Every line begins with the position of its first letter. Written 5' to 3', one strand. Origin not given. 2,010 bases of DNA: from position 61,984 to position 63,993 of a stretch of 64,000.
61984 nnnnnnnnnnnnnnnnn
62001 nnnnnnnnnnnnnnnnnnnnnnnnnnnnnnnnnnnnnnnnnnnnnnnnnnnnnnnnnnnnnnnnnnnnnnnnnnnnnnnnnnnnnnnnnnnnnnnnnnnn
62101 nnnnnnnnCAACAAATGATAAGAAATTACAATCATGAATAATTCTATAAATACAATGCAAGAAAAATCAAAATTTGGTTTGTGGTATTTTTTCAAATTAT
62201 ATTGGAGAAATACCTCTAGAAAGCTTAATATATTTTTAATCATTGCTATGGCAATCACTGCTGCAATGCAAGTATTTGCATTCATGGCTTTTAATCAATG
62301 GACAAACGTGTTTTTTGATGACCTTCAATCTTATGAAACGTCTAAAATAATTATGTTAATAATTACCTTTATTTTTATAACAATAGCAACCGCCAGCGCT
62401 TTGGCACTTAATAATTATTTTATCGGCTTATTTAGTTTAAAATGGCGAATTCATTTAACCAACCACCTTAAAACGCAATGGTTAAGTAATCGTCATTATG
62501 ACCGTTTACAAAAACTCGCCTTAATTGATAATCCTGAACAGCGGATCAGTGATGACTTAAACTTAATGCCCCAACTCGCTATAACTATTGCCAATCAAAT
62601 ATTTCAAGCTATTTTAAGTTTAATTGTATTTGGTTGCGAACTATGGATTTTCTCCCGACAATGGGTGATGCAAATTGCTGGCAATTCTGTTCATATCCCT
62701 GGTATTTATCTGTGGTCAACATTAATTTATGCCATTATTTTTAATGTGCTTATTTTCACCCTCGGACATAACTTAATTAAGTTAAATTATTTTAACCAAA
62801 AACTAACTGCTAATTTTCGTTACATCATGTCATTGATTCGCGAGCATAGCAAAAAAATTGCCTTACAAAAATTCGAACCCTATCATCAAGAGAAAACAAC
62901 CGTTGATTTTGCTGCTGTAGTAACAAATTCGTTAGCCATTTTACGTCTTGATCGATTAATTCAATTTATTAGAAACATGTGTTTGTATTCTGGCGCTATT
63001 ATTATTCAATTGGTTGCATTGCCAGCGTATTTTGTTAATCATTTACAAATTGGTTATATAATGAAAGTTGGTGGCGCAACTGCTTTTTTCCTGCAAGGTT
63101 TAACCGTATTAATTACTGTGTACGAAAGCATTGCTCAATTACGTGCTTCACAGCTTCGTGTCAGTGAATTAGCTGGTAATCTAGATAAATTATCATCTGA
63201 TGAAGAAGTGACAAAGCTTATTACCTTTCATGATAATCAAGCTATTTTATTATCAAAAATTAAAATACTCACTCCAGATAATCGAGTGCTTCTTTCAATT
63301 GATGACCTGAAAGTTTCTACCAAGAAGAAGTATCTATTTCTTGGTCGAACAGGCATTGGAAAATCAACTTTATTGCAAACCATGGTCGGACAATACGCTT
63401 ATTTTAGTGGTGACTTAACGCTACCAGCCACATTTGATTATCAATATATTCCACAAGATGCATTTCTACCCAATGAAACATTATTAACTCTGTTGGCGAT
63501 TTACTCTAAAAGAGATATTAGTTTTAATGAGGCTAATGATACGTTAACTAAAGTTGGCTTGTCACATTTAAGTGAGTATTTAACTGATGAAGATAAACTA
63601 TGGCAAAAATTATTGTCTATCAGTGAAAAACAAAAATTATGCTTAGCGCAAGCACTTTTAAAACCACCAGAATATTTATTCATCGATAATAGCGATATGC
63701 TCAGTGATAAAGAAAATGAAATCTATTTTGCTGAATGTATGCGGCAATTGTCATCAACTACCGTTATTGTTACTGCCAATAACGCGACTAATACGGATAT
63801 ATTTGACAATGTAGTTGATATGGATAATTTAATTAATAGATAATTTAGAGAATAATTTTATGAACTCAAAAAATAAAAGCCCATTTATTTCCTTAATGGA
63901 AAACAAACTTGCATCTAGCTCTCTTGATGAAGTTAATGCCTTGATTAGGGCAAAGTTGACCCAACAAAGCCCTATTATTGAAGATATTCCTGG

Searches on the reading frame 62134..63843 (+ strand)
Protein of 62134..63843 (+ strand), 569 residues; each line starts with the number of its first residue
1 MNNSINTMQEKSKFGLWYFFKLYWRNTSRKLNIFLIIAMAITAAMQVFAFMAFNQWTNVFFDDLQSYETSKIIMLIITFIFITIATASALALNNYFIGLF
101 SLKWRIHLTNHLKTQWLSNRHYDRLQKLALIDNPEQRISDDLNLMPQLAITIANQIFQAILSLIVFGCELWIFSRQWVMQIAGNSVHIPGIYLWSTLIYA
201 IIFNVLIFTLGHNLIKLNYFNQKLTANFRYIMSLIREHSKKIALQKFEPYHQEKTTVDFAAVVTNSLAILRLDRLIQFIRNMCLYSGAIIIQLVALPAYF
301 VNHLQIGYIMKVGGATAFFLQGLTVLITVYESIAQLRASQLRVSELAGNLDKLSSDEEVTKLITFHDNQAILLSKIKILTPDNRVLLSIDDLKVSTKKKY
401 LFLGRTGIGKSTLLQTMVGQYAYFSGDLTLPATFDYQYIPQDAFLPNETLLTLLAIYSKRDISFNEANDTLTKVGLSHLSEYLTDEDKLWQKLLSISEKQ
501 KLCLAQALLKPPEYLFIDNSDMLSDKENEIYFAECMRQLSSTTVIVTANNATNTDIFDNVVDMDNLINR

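Call 95: search_protein_families(library=pfam, proteins=[window:62134-63843:+], max_evalue=0.000001)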
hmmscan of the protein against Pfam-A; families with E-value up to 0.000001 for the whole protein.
window:62134-63843:+ (569 aa): 3 families
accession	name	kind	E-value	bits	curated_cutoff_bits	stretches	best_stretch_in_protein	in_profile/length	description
PF06472.20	ABC_membrane_2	-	6.2e-32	111.5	24.4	1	30-290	11-259/269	ABC transporter transmembrane region 2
PF00005.33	ABC_tran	-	7.5e-13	49.7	25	1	391-519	5-134/137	ABC transporter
PF05992.17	SbmA_BacA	-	1.8e-12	47.8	24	1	43-345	19-309/315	SbmA/BacA-like family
